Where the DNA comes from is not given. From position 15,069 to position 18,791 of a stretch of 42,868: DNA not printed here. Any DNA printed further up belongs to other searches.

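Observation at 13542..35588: Uninterrupted 22-kb gene for a ~7,348-aa polytopic protein with an unusual combination of adhesion, lectin and propeller modules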

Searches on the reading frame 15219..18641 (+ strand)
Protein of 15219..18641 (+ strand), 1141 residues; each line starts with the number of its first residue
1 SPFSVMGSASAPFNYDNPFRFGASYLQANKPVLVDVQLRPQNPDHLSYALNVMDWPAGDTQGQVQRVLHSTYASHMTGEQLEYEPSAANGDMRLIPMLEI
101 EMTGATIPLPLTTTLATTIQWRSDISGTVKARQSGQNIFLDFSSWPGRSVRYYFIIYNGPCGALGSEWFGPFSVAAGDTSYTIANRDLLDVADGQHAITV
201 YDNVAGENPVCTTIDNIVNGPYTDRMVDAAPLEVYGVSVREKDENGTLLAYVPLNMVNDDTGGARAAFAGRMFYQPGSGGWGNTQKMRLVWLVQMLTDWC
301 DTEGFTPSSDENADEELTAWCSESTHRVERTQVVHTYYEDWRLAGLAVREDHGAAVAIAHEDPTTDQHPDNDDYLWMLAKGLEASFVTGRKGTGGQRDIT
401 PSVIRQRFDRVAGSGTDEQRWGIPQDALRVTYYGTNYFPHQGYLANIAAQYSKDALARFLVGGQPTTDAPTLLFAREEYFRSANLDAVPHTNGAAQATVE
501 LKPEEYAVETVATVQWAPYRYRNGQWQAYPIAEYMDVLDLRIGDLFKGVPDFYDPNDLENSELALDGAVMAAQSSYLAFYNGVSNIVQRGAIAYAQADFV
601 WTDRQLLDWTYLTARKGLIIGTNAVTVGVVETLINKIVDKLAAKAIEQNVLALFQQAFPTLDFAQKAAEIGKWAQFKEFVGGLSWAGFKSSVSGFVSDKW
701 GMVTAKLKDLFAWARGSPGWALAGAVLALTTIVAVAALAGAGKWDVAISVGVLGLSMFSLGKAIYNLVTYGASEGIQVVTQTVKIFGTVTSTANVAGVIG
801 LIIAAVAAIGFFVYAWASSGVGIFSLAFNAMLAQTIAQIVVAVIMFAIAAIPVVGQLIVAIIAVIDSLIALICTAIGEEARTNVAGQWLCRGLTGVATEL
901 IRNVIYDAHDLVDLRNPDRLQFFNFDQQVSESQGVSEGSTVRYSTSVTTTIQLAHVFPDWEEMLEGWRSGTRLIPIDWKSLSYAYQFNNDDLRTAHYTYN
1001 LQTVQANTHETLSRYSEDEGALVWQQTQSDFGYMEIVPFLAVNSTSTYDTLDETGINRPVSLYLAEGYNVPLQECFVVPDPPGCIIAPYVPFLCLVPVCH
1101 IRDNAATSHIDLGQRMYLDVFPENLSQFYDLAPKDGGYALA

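Call 13: find_homologous_proteins(query=window:15219-18641:+, max_evalue=0.001)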
Query window:15219-18641:+ (1141 aa): 54 proteins with E <= 0.001 among 8000 candidates.
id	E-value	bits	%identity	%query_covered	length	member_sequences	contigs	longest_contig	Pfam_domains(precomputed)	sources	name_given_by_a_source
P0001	6.4e-175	602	36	100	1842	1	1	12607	PF18884.6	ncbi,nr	ncbi:MAG: thrombospondin type 3 repeat-containing protein, partial [Anaerolineales bacterium]|nr:thr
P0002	3.4e-171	590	37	100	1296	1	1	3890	-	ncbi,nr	ncbi:MAG: APC family permease, partial [Thermoflexales bacterium]|nr:APC family permease [Thermoflex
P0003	4.0e-167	576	36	80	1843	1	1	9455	PF18884.6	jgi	-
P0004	5.5e-150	520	32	99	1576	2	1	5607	PF18884.6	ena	-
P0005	3.5e-141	490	37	80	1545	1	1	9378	PF18884.6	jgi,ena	-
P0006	1.6e-140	488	35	99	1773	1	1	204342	PF18884.6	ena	-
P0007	1.9e-140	488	34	92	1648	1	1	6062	PF18884.6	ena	-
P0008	4.7e-139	483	26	28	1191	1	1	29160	-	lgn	-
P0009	1.7e-138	482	34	99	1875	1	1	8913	PF18884.6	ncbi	ncbi:MAG: hypothetical protein ACLFTI_07145, partial [Anaerolineales bacterium]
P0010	5.8e-132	460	32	80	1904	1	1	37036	PF07691.18,PF13385.14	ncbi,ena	-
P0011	3.6e-130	454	31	79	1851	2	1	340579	-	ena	-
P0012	4.0e-130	454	35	84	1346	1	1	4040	-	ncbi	ncbi:MAG: hypothetical protein PVI07_16565, partial [Anaerolineae bacterium]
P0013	1.8e-126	442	39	59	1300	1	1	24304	-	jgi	-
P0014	9.1e-126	439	33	82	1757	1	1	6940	PF18884.6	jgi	jgi:hypothetical protein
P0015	1.5e-125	439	29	80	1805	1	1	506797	-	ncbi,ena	-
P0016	7.7e-123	430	32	80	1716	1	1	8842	PF18884.6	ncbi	-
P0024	6.4e-112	394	43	38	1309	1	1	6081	PF05593.20,PF25023.2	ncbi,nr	ncbi:MAG: hypothetical protein U9R05_00405 [Chloroflexota bacterium]|nr:hypothetical protein [Chloro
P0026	2.0e-109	385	36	32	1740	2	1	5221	PF18884.6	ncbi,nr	ncbi:MAG: hypothetical protein JW850_10010, partial [Thermoflexales bacterium]|nr:hypothetical prote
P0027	1.2e-108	383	30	80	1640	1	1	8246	PF18884.6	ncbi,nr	ncbi:MAG: hypothetical protein KDD89_00680, partial [Anaerolineales bacterium]|nr:hypothetical prote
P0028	3.3e-105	371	32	92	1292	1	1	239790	PF18884.6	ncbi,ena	-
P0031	5.0e-87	311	30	80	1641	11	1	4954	PF18884.6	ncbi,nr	ncbi:MAG: hypothetical protein FJZ89_09225, partial [Chloroflexi bacterium]|nr:hypothetical protein 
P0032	4.5e-86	308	37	36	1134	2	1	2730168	PF18884.6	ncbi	ncbi:MAG: hypothetical protein U0822_04785 [Anaerolineae bacterium]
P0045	1.5e-42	164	35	32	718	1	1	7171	PF18884.6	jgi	jgi:hypothetical protein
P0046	6.9e-42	162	42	21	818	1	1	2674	PF18884.6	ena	-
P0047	1.3e-41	161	37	19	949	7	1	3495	PF18884.6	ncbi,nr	ncbi:MAG: thrombospondin type 3 repeat-containing protein, partial [Anaerolineae bacterium]|nr:throm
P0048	8.7e-40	155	35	23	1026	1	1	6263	PF18884.6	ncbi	-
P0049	1.1e-39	154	50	9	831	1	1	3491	PF18884.6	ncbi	-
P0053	1.4e-30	124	44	16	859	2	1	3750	PF18884.6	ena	-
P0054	1.1e-27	115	47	12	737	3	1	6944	PF18884.6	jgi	-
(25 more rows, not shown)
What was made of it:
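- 14889..15221 (+): TSP3-type Ca-binding block 1, aa 450-560. Homologues carry PF18884 (call 13).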

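Call 17: find_encoding_contigs(protein=P0015, flank=10000, max_places=3)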
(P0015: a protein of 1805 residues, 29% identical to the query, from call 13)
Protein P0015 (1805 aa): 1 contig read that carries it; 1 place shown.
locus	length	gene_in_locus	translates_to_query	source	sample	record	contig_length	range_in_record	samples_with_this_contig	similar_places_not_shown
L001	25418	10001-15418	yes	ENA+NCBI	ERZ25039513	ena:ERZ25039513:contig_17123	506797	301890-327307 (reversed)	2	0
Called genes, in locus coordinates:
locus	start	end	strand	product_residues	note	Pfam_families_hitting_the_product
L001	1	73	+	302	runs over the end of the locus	PF04227:Indigoidine_A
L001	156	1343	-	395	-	-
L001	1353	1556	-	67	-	PF01557:FAA_hydrolase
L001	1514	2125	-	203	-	PF10370:Rv2993c-like_N, PF01557:FAA_hydrolase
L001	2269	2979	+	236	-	-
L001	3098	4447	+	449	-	PF07690:MFS_1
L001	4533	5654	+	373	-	PF07690:MFS_1, PF13347:MFS_2, PF07690:MFS_1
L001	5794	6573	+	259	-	PF01209:Ubie_methyltran (weak), PF13489:Methyltransf_23, PF13847:Methyltransf_31, PF08241:Methyltransf_11, PF08242:Methyltransf_12, PF13649:Methyltransf_25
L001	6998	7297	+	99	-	-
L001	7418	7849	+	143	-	PF19850:DUF6325 (weak)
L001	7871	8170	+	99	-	PF09851:SHOCT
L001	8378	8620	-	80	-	-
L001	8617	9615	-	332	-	PF03816:LytR_cpsA_psr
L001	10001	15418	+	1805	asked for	-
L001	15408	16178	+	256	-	PF13385:Laminin_G_3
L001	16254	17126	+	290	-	PF13385:Laminin_G_3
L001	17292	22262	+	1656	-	PF02973:Sialidase (faint), PF13385:Laminin_G_3, PF00054:Laminin_G_1 (faint), PF12245:Big_3_2 (faint), PF13385:Laminin_G_3, PF02210:Laminin_G_2, PF13385:Laminin_G_3, PF17957:Big_7 (weak), +1 more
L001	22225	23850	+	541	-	-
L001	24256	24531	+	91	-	-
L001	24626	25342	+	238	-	PF01483:P_proprotein (faint)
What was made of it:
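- One relative's locus, L001, is broken into fragments (call 17).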

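Call 20: find_related_loci(query=A2, collection=genome_contigs, flank=10000)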
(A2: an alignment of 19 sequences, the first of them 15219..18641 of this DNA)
Query A2 (1141 aa) in genome_contigs; peptide patterns used: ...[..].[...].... (x = any residue, [..] = any of these).
302 stretches matched a pattern; 290 encode a relative of the query (tblastn E <= 1e-3); the best 80 are kept; 80 distinct loci.
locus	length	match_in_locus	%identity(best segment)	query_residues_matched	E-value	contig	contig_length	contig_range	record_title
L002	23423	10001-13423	85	1-1141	0e+0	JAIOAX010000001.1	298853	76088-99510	MAG: Chloroflexota bacterium isolate S1bins75 c_000000000001, whole genome shotgun sequence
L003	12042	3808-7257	48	1-1141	0e+0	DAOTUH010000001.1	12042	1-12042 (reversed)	MAG TPA_asm: Anaerolineae bacterium isolate F17_49 k129_991269, whole genome shotgun sequence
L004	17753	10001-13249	37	1-1141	0e+0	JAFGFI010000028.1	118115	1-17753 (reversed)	MAG: Anaerolineae bacterium isolate Zod_Metabat.1307 k87_959455, whole genome shotgun sequence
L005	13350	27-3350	37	35-1141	0e+0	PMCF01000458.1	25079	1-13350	MAG: Anaerolineae bacterium isolate fen_1063 73.20120700_E3M.207_contig_250200, whole genome shotgun sequence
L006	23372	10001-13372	36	1-1141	0e+0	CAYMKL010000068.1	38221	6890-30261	MAG TPA_asm: uncultured Anaerolineae bacterium isolate SRP167671_co1_184 genome assembly, contig: NODE_1192_length_38221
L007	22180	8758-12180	35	1-1141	0e+0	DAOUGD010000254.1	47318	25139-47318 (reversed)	MAG TPA_asm: Anaerolineae bacterium isolate R24_97 k131_871145, whole genome shotgun sequence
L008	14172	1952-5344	36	1-1141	0e+0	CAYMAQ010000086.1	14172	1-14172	MAG TPA_asm: uncultured Anaerolineales bacterium isolate binchicken_co8_172 genome assembly, contig: NODE_7756_length_14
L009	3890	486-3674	37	1-1141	0e+0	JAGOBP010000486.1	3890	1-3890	MAG: Thermoflexales bacterium isolate Go_SlAct_bin_560 Go_SlAct_176632_length_3890_cov_3.267340, whole genome shotgun se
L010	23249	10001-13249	36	1-1141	0e+0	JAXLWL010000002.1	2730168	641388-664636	MAG: Anaerolineae bacterium isolate STL-CHL22 C3.160.fa-2, whole genome shotgun sequence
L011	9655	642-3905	35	1-1141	0e+0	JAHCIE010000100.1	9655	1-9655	MAG: Anaerolineae bacterium isolate TGS_CHL1 CHL1_100, whole genome shotgun sequence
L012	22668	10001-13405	35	1-1141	0e+0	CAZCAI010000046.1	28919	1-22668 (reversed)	MAG TPA_asm: uncultured Anaerolineales bacterium isolate SRP332253_co1_146 genome assembly, contig: NODE_2327_length_289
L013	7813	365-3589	36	13-1141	0e+0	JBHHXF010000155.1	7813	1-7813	MAG: Anaerolineae bacterium isolate D_2_bin.38 NODE_4680_length_7813_cov_29.047306, whole genome shotgun sequence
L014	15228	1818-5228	35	1-1141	0e+0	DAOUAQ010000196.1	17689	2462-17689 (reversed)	MAG TPA_asm: Anaerolineae bacterium isolate H66_674 k113_31326, whole genome shotgun sequence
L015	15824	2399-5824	37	1-1141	6e-179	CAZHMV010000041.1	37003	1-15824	MAG TPA_asm: uncultured Anaerolineales bacterium isolate binchicken_co172_219 genome assembly, contig: NODE_716_length_3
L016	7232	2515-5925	35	1-1141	2e-179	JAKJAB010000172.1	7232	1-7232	MAG: Chloroflexota bacterium isolate UR.bin85 NODE_172_length_7232_cov_2.029490, whole genome shotgun sequence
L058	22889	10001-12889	33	29-1141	1e-118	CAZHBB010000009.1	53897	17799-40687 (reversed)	MAG TPA_asm: uncultured Anaerolineales bacterium isolate SRP338002_co1_195 genome assembly, contig: NODE_552_length_5389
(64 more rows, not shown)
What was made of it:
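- It occurs at 290 places in species genomes (call 20). The family is widespread and often multi-copy in filament-forming Anaerolineae (call 20).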

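Call 27: search_protein_families(library=pfam, proteins=[L002:990-2798:-, L002:2904-4178:-, L002:4150-5187:-, L002:5066-6394:-, L002:4988-6583:+, L002:933-2228:+])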
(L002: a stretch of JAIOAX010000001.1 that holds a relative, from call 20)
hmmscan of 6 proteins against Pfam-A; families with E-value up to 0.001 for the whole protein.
L002:990-2798:- (602 aa): 3 families
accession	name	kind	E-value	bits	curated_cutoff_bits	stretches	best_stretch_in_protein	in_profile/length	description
PF07882.17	Fucose_iso_N2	-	1.3e-94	315.3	22.3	1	187-366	1-180/180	L-fucose isomerase, second N-terminal domain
PF07881.17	Fucose_iso_N1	-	1e-81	273.2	28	1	18-186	1-169/169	L-fucose isomerase, first N-terminal domain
PF02952.23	Fucose_iso_C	-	1.9e-43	148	29.3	1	402-565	1-143/143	L-fucose isomerase, C-terminal domain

L002:2904-4178:- (424 aa): 2 families
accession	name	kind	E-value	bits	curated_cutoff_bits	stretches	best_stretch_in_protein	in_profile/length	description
PF05193.26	Peptidase_M16_C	-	7.8e-33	114.3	23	1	167-353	2-180/181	Peptidase M16 inactive domain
PF00675.25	Peptidase_M16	-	2.1e-27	96.3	22.3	1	13-157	1-145/149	Insulinase (Peptidase family M16)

L002:4150-5187:- (345 aa): 3 families
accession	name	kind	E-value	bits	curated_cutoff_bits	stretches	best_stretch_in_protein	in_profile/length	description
PF00294.29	PfkB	-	2.3e-54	185.2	25.8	1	44-332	4-301/302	pfkB family carbohydrate kinase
PF25270.1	Khk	-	0.00012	21.8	35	0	278-340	304-362/365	Prokaryotic ketohexokinase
PF08543.17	Phos_pyr_kin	-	0.00031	20.6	27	1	216-315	116-226/246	Phosphomethylpyrimidine kinase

L002:5066-6394:- (442 aa): 5 families
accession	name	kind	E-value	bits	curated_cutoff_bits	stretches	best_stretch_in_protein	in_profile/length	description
PF03721.20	UDPG_MGDP_dh_N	-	2.1e-64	217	27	1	3-185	2-187/187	UDP-glucose/GDP-mannose dehydrogenase family, NAD binding domain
PF00984.24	UDPG_MGDP_dh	-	4.6e-39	132.9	25.4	1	199-291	1-93/94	UDP-glucose/GDP-mannose dehydrogenase family, central domain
PF03720.21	UDPG_MGDP_dh_C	-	2.5e-33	114.9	30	1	316-416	2-103/103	UDP-glucose/GDP-mannose dehydrogenase family, UDP binding domain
PF02737.24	3HCDH_N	-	8.9e-05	22.9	22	1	3-82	1-83/180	3-hydroxyacyl-CoA dehydrogenase, NAD binding domain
PF02558.23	ApbA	-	0.00074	19.6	22.2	0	4-89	1-78/150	Ketopantoate reductase PanE/ApbA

L002:4988-6583:+ (531 aa): 0 families

L002:933-2228:+ (431 aa): 0 families

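Call 39: predict_structure(alignment_id=A2)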
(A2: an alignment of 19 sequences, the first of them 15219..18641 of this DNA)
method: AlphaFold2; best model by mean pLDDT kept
length: 1141 residues; sequences in the alignment: 19
mean_pLDDT: 71.0   pTM: 0.56
mean pLDDT of the five models: 71.0, 70.5, 68.7, 67.2, 63.1
residues with pLDDT >= 90: 115; 70-90: 619; 50-70: 189; < 50: 218
segments of 3 or more residues with pLDDT < 50: 1-9, 261-264, 490-493, 616-751, 756-793, 1030-1034, 1085-1088, 1134-1137, 1139-1141
pLDDT, mean of each block of 10 residues (from residue 1): 41 81 85 85 66 73 81 82 78 87 87 90 77 91 68 87 85 80 91 90 70 89 88 87 87 75 62 84 84 86 69 73 83 85 81 92 74 83 87 79 91 82 88 88 78 83 73 92 65 64 83 90 82 79 69 66 68 79 86 67 75 51 34 34 36 33 32 34 31 32 36 32 38 44 44 48 44 36 38 54 72 74 77 82 75 65 70 61 61 75 82 78 78 78 87 67 55 63 79 84 85 63 64 60 86 83 89 80 48 70 87 84 80 51 38
secondary structure, 60 per line:
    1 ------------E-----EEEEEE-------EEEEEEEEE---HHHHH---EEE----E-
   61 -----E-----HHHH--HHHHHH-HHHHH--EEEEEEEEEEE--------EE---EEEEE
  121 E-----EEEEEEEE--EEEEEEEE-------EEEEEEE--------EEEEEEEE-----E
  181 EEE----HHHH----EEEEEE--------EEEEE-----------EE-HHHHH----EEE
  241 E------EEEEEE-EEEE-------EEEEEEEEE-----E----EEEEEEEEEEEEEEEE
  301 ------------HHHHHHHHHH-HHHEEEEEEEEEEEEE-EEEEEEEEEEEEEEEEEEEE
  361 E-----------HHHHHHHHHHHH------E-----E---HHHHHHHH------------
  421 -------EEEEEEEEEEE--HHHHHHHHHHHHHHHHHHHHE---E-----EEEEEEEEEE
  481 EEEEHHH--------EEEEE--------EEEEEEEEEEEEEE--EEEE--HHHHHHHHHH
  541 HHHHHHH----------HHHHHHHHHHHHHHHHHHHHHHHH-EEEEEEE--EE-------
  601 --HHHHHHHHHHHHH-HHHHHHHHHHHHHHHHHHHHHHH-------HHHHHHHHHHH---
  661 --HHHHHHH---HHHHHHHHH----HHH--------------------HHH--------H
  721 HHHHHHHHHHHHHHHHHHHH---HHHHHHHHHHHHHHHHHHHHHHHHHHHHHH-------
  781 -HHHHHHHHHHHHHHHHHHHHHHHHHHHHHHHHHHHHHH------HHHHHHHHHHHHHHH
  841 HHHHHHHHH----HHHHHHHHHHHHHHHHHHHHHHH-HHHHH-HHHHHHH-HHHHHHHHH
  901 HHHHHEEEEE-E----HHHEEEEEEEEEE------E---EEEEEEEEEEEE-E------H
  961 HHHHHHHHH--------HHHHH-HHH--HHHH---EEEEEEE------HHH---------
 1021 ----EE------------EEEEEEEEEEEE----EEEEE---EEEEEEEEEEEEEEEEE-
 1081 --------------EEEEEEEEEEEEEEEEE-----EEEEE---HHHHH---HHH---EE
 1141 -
elements in order (helices of 4 or more, strands of 3 or more residues): E19-24 E32-40 H44-48 E52-54 H72-75 H78-83 H85-89 E92-102 E116-121 E127-134 E137-144 E152-158 E167-174 E180-183 H188-191 E196-201 E210-214 H229-233 E238-241 E248-253 E255-258 E266-274 E285-300 H313-322 E327-339 E341-361 H373-384 H401-408 E428-438 H441-460 E471-484 E496-500 E509-522 E525-528 H531-547 H558-581 E583-589 H603-615 H617-639 H647-657 H663-669 H673-681 H720-740 H744-773 H782-819 H826-849 H854-876 H878-882 H884-890 H892-905 E906-910 E920-929 E940-951 H960-969 H978-982 H989-992 E996-1002 E1039-1050 E1055-1059 E1063-1079 E1095-1111 E1117-1121 H1125-1129
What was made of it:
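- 15222..17378 (+): Ectodomain E2, aa 561-1279. It is beta-rich with strongly conserved motifs (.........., LDWPxGD, VREDHG) and has no known relative. AF2 model (call 39).
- AF2 confidence in aa ~1175-1352 (the helical stretch just upstream and the first part of the cluster) is low, with pLDDT below 50 (call 39).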
